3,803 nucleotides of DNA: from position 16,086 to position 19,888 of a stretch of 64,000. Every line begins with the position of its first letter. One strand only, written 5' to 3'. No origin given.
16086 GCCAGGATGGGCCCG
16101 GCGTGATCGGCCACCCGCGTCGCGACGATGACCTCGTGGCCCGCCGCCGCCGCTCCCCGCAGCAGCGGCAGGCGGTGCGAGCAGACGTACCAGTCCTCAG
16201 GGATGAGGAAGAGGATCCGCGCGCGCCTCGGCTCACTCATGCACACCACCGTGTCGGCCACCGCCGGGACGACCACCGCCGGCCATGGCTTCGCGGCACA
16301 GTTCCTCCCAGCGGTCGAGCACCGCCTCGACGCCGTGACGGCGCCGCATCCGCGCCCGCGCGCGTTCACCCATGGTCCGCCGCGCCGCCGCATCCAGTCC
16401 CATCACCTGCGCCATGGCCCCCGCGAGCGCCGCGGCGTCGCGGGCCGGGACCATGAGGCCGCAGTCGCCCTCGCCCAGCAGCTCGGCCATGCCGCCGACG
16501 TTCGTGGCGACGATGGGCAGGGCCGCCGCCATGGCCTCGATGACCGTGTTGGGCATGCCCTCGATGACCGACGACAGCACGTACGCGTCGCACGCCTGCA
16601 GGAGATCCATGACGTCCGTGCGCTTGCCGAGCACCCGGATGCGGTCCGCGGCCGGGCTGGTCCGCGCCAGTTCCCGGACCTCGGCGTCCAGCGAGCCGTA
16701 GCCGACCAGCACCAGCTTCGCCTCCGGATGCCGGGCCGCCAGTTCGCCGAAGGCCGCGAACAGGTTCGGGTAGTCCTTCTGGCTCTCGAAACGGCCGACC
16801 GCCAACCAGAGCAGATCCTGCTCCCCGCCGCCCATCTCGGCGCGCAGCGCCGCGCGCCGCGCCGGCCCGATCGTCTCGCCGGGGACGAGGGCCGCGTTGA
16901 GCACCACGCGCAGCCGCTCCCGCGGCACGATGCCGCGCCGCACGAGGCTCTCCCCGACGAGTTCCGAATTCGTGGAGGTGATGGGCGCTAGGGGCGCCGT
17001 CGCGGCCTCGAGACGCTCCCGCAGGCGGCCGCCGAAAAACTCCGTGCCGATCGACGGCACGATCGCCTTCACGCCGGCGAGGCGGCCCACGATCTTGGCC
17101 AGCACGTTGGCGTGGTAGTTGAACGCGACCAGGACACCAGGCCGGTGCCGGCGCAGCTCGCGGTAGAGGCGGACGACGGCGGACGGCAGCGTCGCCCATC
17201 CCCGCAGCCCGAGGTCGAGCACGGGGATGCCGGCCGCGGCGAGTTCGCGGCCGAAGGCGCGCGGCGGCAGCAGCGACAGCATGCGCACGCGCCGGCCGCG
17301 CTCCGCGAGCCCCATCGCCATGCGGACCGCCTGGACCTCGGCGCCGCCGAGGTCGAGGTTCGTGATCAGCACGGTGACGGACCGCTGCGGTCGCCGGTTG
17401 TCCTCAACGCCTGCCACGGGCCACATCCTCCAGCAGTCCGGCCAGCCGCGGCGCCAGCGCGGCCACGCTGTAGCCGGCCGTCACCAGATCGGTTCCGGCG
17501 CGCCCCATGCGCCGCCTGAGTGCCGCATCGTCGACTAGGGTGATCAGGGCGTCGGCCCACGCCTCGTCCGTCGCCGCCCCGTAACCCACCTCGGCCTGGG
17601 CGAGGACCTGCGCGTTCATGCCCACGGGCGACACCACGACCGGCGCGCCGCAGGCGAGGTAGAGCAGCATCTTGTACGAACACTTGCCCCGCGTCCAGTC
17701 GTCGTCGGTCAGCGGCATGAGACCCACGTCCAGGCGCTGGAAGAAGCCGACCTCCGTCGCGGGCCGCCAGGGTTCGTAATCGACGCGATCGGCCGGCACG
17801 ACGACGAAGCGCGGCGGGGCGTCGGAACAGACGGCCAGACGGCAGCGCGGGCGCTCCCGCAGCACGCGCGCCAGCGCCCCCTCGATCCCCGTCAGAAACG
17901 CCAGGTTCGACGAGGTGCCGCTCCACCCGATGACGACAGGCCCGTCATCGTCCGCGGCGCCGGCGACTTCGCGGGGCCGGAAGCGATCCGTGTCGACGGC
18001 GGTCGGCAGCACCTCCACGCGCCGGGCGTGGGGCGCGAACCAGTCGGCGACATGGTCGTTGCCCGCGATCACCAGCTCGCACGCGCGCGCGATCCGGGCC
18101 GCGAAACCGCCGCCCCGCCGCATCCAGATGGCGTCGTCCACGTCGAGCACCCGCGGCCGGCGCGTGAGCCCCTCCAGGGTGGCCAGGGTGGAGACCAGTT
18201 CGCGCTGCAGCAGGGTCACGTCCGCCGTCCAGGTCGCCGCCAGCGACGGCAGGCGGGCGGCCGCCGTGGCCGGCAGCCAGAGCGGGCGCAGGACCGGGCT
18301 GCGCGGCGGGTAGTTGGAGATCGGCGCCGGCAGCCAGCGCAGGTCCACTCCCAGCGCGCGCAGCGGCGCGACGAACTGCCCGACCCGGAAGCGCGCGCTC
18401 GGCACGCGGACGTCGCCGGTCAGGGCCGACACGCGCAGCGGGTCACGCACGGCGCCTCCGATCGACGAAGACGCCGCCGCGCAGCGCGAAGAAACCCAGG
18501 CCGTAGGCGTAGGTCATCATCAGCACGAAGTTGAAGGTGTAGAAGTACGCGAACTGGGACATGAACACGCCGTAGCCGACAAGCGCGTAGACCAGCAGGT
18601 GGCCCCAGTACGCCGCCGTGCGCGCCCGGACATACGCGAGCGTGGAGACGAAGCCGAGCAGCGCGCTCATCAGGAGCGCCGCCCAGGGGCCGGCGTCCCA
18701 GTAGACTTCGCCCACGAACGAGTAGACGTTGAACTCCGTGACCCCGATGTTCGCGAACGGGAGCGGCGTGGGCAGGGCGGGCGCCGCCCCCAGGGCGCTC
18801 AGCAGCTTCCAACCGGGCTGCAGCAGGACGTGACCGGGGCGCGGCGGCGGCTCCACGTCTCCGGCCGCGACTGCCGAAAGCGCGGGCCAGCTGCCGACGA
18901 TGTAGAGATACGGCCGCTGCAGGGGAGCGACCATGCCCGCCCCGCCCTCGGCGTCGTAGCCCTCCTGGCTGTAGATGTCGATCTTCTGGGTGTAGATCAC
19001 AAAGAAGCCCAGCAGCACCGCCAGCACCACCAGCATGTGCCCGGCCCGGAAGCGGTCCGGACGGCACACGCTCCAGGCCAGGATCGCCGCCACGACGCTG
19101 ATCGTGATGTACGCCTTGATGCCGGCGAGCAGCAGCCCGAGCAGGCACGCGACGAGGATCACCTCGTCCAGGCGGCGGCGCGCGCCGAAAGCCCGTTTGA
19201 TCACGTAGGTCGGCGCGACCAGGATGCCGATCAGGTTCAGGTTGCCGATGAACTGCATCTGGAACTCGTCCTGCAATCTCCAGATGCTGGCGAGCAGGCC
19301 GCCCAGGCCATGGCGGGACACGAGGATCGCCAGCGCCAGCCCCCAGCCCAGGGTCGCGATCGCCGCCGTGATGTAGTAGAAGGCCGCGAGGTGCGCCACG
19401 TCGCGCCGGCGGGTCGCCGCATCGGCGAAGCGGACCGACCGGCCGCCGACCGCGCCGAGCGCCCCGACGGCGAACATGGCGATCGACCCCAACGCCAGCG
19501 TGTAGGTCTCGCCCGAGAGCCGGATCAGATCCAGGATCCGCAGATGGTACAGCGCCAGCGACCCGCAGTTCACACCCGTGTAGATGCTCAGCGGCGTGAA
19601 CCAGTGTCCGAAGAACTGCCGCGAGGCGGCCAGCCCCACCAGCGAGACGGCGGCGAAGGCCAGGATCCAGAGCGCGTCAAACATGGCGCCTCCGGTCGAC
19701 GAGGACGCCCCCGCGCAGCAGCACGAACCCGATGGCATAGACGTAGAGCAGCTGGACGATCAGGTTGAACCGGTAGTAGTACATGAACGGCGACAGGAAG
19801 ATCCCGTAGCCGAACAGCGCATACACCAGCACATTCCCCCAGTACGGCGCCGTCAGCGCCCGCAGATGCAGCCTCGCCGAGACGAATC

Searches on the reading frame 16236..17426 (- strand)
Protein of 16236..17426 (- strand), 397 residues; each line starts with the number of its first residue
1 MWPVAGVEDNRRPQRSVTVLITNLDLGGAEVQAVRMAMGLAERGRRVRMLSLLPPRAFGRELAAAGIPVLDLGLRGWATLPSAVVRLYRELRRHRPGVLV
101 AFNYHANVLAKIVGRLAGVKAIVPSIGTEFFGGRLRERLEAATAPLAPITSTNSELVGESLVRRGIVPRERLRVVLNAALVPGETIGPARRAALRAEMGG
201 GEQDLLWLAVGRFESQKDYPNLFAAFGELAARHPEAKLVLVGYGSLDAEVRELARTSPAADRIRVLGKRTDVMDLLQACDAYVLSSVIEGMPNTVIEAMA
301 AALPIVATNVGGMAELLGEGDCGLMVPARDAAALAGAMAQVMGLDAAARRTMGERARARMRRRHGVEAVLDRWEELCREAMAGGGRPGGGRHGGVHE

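Call 28: search_protein_families(library=pfam, proteins=[window:16236-17426:-], max_evalue=0.0001)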
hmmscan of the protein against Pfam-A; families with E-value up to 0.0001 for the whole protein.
window:16236-17426:- (397 aa): 6 families
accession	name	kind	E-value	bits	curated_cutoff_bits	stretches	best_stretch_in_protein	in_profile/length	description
PF00534.26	Glycos_transf_1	-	4.4e-33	114.7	26.4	1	201-358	12-171/172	Glycosyl transferases group 1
PF13692.12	Glyco_trans_1_4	-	2.3e-32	112.6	27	1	208-342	5-140/142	Glycosyl transferases group 1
PF13579.12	Glyco_trans_4_4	-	7e-12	46.4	29.7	1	27-177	1-157/158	Glycosyl transferase 4-like domain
PF13439.12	Glyco_transf_4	-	2.7e-11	44.2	28.5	1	27-177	2-164/170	Glycosyltransferase Family 4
PF13524.12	Glyco_trans_1_2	-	4.7e-07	30.3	25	1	262-374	16-143/144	Glycosyl transferase-like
PF20706.3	GT4-conflict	-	3.3e-06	26.8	26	1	197-358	193-361/385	Family 4 Glycosyltransferase in conflict systems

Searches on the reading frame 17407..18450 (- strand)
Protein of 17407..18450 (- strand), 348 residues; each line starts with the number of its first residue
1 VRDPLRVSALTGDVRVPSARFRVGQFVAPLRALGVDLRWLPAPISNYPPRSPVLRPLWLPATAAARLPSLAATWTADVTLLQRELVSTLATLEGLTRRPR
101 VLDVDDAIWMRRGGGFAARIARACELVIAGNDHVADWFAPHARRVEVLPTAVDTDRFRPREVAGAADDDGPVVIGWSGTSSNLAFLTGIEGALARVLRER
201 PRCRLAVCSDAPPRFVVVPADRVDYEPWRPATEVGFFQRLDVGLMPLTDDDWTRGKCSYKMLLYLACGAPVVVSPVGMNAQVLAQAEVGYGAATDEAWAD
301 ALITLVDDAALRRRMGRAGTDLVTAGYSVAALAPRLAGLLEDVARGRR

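Call 28: search_protein_families(library=pfam, proteins=[window:17407-18450:-], max_evalue=0.0001)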
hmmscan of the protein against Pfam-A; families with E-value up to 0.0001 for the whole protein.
window:17407-18450:- (348 aa): 3 families
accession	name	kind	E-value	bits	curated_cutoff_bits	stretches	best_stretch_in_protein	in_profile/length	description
PF13692.12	Glyco_trans_1_4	-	1.7e-08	35.2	27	1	193-308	24-142/142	Glycosyl transferases group 1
PF00534.26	Glycos_transf_1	-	3.9e-06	27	26.4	1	265-320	113-170/172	Glycosyl transferases group 1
PF13524.12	Glyco_trans_1_2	-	6.6e-06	26.6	25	1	198-332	10-138/144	Glycosyl transferase-like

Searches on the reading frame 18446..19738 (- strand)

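Call 28: search_protein_families(library=pfam, proteins=[window:18446-19738:-], max_evalue=0.0001)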
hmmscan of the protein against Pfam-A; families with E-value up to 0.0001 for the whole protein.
window:18446-19738:- (431 aa): 1 family
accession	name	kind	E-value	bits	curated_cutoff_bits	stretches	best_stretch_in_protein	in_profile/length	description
PF19863.4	DUF6337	-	2.1e-07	31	25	1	157-403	84-332/353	Family of unknown function (DUF6337)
